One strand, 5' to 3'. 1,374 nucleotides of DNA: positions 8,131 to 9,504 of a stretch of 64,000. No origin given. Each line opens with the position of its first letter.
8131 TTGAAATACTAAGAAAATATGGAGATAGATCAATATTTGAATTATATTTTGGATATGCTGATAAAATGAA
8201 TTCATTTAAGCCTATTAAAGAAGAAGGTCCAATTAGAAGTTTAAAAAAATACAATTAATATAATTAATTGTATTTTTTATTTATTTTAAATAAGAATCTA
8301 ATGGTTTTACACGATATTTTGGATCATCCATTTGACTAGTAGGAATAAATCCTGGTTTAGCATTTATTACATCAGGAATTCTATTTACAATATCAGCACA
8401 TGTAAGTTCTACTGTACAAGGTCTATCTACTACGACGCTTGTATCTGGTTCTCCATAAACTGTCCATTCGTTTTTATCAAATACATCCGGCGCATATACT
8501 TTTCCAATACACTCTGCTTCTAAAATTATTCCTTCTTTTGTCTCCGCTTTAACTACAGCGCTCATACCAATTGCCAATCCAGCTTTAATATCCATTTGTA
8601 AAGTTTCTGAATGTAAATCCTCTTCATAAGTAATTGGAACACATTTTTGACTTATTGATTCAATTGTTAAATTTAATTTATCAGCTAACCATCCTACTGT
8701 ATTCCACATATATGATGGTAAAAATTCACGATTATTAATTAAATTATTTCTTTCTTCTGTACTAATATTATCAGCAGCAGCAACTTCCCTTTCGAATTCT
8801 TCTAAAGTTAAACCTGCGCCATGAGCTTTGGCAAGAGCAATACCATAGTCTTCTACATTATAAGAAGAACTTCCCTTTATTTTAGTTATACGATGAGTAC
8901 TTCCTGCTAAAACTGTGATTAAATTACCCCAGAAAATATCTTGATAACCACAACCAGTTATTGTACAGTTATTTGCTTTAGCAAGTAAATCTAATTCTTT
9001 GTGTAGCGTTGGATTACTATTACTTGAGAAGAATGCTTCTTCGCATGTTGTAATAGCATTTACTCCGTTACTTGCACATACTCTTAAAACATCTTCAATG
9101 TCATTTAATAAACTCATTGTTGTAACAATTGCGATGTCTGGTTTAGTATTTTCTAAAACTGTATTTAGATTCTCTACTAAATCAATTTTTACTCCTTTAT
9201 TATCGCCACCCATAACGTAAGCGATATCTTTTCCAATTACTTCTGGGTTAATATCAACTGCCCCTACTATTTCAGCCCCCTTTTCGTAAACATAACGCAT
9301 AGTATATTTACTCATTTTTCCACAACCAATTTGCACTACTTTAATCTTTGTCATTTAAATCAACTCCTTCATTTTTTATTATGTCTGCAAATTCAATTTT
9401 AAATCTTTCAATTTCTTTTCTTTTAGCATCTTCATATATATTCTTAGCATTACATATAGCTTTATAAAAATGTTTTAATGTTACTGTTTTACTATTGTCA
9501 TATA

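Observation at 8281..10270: Translationally coupled pair: DapB-fold amine-dehydrogenase-like enzyme plus an orphan Clp-D1-like AAA+ ATPase lacking the pore-loop tyrosine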

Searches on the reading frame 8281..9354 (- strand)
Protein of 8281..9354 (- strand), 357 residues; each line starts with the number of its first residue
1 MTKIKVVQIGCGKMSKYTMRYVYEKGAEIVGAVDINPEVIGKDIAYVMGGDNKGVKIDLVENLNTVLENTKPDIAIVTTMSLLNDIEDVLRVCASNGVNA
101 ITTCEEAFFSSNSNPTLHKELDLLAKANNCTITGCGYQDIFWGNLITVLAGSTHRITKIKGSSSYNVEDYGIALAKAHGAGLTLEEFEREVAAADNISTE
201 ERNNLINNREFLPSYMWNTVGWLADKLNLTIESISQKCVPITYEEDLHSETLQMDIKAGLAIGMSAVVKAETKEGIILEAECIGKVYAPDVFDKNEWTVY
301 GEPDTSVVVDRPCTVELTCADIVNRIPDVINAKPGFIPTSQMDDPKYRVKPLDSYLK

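Call 3: search_protein_families(library=pfam, proteins=[window:8281-9354:-], max_evalue=0.01)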
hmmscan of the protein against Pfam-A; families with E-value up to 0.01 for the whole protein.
window:8281-9354:- (357 aa): 2 families
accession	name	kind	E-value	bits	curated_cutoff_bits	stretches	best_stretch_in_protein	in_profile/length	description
PF19328.4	DAP_DH_C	-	3.8e-11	43.4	23.3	1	144-340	5-188/206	2,4-diaminopentanoate dehydrogenase C-terminal domain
PF01408.29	GFO_IDH_MocA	-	0.00063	20.9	24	1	4-84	1-73/120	Oxidoreductase family, NAD-binding Rossmann fold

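Call 4: search_protein_families(library=ncbifam, proteins=[window:8281-9354:-], max_evalue=0.01)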
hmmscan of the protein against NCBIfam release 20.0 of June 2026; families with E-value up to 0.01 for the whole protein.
window:8281-9354:- (357 aa): 10 families
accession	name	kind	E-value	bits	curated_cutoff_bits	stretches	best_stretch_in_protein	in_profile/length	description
NF040740.1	ornith_Ord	equivalog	3.7e-37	128.5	400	1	4-339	1-324/335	2,4-diaminopentanoate dehydrogenase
NF003990.0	PRK05472.1-4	equivalog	5.3e-05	22.9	233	1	3-101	84-174/214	redox-sensing transcriptional repressor Rex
NF003993.0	PRK05472.2-2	equivalog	0.0001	22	217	1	5-103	85-175/212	redox-sensing transcriptional repressor Rex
NF003996.0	PRK05472.2-5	equivalog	0.00015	21.7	138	1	4-102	78-168/209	redox-sensing transcriptional repressor Rex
TIGR00036.1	dapB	equivalog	0.00018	21.1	122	1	5-101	3-100/270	4-hydroxy-tetrahydrodipicolinate reductase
NF003995.0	PRK05472.2-4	subfamily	0.00031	20.4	126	1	3-106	83-178/213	redox-sensing transcriptional repressor Rex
NF003994.0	PRK05472.2-3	equivalog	0.0021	17.4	130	1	5-79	88-156/217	redox-sensing transcriptional repressor Rex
NF003991.0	PRK05472.1-5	equivalog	0.0038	17.2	198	1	3-81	84-156/211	redox-sensing transcriptional repressor Rex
NF003992.0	PRK05472.2-1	equivalog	0.0042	16.3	226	1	3-81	98-170/249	redox-sensing transcriptional repressor Rex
NF003989.0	PRK05472.1-3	equivalog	0.0078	16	177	0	4-102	86-176/215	redox-sensing transcriptional repressor Rex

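Call 20: search_solved_structures(query=window:8281-9354:-, max_evalue=0.001, show_alignments=2)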
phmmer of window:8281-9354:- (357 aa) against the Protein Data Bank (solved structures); distinct sequences matched with E-value up to 0.001: 7.
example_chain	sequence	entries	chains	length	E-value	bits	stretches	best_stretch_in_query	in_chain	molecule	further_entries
6iau_A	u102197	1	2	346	1.4e-89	304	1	4-346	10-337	Amine Dehydrogenase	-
7qzl_D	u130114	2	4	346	1.3e-87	297.6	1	4-346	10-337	Amine Dehydrogenase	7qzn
6iaq_A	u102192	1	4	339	1.5e-65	225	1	4-348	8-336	Dihydrodipicolinate reductase N-terminus domain-containing protein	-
7r09_A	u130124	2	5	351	2.5e-40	142.1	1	4-342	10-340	Amine Dehydrogenase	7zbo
7xdu_A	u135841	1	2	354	6.5e-28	101.2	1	1-343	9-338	4-hydroxy-tetrahydrodipicolinate reductase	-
6g1m_A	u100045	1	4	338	3e-24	89.2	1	10-344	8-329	Dihydrodipicolinate reductase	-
6g1h_A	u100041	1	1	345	3.2e-24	89.1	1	10-344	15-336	Dihydrodipicolinate reductase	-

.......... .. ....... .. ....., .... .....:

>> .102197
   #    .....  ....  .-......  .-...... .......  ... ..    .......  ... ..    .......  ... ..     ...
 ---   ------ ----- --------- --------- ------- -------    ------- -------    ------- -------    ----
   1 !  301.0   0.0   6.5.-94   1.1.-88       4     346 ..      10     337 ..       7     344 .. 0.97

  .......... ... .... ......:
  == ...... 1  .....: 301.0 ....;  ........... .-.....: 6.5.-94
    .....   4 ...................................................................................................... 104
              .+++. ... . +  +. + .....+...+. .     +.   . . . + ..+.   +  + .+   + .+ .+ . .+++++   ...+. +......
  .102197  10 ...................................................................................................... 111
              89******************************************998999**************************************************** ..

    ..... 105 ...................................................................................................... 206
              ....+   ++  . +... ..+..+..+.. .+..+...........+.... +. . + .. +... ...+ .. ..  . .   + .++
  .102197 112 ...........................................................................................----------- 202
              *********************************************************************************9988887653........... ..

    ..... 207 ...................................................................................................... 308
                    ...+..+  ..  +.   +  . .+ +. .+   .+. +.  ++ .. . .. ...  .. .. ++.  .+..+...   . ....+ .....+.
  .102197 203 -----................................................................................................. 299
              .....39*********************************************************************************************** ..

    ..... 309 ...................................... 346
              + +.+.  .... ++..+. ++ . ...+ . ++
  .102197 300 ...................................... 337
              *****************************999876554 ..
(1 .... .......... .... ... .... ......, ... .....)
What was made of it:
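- On Native amine dehydrogenase (nat-AmDH): 6IAU E=1.4e-89 (query residues 4-346); 6IAQ 1.5e-65; 7R09 2.5e-40 (call 20)
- Closest known: Native amine dehydrogenases. Same: The DH aligns end to end with CfusAmDH at E=1.4e-89, including the EEAF catalytic-Glu region and the GxGYQD(I/V)FWGN active-site stretch (call 20).
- Checked: It matches solved native amine dehydrogenases strongly (call 20).
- DH family: 6IAU at E=1.4e-89 and 6IAQ at 1.5e-65 (call 20).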

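Call 32: find_related_loci(query=window:8281-9354:-, collection=metagenome_contigs, flank=4000)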
Query window:8281-9354:- (357 aa) in metagenome_contigs; peptide patterns used: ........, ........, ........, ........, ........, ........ (x = any residue, [..] = any of these).
479 stretches matched a pattern; 412 encode a relative of the query (tblastn E <= 1e-3); the best 80 are kept; 80 distinct loci.
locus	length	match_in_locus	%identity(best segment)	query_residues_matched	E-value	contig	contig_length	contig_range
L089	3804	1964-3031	89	1-356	0e+0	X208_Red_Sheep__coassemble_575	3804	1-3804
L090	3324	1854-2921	74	1-356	0e+0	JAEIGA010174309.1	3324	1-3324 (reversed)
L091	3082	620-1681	75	4-357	0e+0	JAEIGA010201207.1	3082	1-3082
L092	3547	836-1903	74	1-356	0e+0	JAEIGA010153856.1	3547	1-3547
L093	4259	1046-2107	74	4-357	0e+0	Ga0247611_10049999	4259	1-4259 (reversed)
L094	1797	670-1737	74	1-356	0e+0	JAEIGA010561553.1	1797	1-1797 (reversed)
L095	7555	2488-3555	71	1-356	2e-174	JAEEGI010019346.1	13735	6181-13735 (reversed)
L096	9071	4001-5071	71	1-357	3e-174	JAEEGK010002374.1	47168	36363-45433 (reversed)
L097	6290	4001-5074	70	1-357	3e-174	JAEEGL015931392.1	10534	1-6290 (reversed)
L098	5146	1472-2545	70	1-357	6e-177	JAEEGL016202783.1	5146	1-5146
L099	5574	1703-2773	70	1-357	8e-176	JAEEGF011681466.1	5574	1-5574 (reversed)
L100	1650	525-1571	72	1-349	0e+0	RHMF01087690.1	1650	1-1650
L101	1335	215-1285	69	1-357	0e+0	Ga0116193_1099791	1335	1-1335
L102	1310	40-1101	69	4-357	0e+0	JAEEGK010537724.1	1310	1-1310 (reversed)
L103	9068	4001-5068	68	1-356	2e-170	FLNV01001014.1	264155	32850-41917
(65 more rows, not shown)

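Call 41: search_protein_families(library=padloc, proteins=[window:8281-9354:-], max_evalue=0.001)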
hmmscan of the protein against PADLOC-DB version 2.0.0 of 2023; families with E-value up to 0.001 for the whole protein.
window:8281-9354:- (357 aa): 0 families

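Call 42: search_protein_families(library=phrogs, proteins=[window:8281-9354:-], max_evalue=0.001)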
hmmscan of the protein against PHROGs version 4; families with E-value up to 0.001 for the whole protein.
window:8281-9354:- (357 aa): 0 families
